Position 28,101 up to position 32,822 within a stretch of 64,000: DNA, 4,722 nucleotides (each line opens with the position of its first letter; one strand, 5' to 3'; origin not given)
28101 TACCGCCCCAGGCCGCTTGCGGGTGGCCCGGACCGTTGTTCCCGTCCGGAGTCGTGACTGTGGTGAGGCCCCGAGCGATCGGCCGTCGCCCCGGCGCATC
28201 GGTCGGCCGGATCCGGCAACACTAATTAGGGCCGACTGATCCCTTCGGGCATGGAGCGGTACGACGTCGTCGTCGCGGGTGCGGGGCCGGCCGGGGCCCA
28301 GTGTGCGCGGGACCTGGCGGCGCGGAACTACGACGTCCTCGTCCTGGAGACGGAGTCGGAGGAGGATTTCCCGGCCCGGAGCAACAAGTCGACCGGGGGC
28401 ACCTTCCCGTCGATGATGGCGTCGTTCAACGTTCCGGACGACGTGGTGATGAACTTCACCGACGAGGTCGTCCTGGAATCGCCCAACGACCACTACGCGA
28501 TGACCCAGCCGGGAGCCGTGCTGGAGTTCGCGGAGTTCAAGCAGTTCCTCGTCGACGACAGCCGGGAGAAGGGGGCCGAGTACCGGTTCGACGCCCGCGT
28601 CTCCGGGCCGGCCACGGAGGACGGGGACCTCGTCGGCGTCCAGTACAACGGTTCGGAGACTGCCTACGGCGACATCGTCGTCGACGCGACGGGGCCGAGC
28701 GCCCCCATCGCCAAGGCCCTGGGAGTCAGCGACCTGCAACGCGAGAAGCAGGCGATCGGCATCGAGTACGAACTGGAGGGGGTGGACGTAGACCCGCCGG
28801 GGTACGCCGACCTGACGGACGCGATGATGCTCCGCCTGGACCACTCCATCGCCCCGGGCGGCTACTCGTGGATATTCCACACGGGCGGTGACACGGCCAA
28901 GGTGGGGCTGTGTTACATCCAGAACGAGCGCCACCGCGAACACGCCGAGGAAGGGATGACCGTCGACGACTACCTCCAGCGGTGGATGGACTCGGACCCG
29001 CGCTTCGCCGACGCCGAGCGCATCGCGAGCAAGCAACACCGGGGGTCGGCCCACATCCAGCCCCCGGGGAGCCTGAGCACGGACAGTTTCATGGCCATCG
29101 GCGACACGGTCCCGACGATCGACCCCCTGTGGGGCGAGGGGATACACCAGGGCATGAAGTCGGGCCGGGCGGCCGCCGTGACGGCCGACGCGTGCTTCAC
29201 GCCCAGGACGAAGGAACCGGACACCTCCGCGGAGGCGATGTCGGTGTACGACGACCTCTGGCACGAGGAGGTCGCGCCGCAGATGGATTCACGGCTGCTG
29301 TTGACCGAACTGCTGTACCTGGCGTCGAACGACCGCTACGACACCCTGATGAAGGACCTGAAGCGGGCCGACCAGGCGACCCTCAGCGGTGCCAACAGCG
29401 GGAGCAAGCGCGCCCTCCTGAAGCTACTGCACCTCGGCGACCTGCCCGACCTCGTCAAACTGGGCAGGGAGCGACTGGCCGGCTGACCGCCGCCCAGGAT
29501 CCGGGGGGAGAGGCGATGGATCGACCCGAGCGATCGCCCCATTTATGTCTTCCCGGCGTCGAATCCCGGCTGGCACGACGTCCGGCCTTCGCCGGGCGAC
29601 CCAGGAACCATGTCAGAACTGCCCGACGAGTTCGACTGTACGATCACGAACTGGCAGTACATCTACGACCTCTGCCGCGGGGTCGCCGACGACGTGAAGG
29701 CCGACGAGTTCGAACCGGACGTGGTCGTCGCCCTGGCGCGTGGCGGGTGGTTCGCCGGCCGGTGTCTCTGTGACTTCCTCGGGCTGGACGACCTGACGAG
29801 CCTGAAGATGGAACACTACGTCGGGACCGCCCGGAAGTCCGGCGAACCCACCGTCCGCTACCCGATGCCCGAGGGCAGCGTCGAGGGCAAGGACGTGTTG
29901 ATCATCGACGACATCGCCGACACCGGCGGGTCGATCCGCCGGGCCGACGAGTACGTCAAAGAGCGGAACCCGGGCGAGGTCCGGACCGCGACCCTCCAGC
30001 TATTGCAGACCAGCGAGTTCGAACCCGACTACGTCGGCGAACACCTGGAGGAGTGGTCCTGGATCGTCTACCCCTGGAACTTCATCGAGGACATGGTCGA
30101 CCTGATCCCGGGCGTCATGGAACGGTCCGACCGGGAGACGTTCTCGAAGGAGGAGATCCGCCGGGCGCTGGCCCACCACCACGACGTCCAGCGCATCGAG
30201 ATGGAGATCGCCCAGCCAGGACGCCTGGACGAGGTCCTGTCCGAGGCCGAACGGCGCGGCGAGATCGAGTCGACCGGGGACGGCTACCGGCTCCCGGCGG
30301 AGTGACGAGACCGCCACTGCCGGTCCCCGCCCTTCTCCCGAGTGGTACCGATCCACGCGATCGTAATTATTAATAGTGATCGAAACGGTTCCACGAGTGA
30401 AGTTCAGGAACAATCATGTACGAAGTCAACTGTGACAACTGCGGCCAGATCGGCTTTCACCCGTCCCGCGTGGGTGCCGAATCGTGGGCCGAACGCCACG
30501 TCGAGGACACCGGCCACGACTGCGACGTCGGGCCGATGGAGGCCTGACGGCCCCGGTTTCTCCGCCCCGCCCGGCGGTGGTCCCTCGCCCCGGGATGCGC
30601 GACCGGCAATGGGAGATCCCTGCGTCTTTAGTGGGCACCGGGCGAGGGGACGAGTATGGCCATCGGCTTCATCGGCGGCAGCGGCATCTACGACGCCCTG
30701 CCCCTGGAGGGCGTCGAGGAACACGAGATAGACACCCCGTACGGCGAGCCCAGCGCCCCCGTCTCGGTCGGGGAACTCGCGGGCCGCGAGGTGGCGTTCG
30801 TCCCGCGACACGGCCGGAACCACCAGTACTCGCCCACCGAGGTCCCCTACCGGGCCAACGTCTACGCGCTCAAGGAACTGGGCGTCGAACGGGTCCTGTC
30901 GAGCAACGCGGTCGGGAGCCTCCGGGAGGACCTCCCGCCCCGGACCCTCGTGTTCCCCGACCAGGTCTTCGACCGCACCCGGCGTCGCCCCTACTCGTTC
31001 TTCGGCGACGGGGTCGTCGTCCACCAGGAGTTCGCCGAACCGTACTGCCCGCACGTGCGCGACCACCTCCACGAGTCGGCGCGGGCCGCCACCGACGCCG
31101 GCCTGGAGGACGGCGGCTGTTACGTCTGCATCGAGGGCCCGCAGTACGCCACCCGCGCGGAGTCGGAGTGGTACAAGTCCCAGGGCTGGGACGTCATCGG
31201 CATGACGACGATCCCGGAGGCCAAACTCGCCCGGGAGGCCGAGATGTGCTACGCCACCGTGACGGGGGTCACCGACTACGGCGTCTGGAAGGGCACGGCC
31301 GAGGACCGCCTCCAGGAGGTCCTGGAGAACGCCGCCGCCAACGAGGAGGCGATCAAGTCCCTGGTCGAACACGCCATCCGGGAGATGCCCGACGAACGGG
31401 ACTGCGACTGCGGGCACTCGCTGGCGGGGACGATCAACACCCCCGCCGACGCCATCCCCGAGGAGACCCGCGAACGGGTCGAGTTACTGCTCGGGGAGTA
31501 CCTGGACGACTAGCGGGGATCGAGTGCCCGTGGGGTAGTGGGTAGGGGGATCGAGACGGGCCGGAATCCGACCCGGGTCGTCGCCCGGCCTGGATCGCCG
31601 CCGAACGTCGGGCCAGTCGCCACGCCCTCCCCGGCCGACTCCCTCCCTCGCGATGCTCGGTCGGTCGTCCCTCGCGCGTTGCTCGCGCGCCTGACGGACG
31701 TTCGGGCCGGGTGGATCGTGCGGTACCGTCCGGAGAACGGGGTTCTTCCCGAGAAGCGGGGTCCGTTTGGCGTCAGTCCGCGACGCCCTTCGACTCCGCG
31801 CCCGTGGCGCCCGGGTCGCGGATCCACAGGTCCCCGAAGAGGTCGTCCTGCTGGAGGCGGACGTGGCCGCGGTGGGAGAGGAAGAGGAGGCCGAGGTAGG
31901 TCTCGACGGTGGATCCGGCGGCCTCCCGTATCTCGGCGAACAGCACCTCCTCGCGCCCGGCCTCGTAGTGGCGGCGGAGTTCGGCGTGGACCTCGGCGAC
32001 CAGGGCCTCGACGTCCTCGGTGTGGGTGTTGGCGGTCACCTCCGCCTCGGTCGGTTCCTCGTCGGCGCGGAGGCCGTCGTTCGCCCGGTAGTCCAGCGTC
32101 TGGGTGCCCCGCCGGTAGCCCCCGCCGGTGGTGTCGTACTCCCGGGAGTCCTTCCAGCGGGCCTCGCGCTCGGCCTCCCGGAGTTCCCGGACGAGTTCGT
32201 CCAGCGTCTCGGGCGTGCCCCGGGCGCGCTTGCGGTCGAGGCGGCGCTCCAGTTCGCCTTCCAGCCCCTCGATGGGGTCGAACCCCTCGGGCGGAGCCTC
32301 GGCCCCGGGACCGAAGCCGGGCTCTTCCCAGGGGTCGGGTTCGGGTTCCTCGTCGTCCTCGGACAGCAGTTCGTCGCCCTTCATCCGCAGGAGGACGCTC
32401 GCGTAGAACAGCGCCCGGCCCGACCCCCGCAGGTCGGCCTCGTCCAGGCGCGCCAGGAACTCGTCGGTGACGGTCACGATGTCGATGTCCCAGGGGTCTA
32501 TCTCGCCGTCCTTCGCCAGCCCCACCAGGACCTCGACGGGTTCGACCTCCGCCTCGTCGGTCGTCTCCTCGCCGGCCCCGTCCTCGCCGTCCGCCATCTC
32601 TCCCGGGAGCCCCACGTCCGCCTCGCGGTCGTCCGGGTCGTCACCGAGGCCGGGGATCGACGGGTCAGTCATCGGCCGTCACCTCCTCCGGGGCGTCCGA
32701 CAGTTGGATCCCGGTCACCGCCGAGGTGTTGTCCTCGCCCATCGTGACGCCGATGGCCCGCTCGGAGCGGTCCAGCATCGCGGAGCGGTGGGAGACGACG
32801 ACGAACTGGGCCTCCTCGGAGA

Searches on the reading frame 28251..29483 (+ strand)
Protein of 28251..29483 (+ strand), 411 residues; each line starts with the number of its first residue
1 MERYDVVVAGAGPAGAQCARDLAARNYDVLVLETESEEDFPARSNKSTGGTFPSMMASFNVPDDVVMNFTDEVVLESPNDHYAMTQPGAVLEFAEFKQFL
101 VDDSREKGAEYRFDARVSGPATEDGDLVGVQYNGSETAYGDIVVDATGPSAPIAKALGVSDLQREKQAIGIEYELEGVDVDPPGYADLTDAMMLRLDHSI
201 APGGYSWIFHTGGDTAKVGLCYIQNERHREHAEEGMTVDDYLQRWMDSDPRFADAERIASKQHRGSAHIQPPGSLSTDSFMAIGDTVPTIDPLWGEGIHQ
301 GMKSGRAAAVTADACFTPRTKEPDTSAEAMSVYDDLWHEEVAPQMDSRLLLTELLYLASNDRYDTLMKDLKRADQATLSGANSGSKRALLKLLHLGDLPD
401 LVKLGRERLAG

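Call 60: search_protein_families(library=pfam, proteins=[window:28251-29483:+], max_evalue=0.0001)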
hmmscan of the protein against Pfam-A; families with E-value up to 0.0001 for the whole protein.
window:28251-29483:+ (411 aa): 6 families
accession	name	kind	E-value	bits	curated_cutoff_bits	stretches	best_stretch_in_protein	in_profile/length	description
PF01266.30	DAO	-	3.3e-13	50.3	27.9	1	5-37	1-33/353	FAD dependent oxidoreductase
PF22578.2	GGR_cat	-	1.3e-07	31.8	27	1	190-249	18-71/88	Geranylgeranyl reductase catalytic domain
PF07992.20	Pyr_redox_2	-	7.9e-07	29.2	26.1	1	4-88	1-58/291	Pyridine nucleotide-disulphide oxidoreductase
PF12831.13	FAD_oxidored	-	1.3e-06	28.4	27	1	5-149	1-146/416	FAD dependent oxidoreductase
PF03486.20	HI0933_like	-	3.8e-05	23.7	50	0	5-36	2-33/244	HI0933-like protein Rossmann domain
PF05834.18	Lycopene_cycl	-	7.6e-05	22.4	23.4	0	5-159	1-152/380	Lycopene cyclase protein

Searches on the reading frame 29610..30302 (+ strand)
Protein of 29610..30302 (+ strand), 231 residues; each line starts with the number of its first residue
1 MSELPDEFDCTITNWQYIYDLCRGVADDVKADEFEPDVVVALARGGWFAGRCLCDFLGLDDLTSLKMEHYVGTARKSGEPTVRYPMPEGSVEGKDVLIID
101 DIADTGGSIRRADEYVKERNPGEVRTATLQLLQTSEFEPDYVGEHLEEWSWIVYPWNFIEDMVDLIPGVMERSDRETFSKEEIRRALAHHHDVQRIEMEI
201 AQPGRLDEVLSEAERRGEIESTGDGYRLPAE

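Call 49: search_protein_families(library=pfam, proteins=[window:29610-30302:+], max_evalue=0.001)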
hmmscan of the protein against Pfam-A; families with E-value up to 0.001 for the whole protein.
window:29610-30302:+ (231 aa): 1 family
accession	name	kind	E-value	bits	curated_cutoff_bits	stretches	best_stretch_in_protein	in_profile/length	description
PF00156.33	Pribosyltran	-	3.6e-16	59.3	26.3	1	12-155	5-150/158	Phosphoribosyl transferase domain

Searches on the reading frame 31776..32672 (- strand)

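Call 49: search_protein_families(library=pfam, proteins=[window:31776-32672:-], max_evalue=0.001)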
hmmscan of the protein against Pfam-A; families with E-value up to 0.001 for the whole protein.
window:31776-32672:- (299 aa): 1 family
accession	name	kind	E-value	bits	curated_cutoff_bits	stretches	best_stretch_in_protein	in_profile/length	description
PF02616.19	SMC_ScpA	-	1.1e-11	45.6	24.6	1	52-114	1-67/232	Segregation and condensation protein ScpA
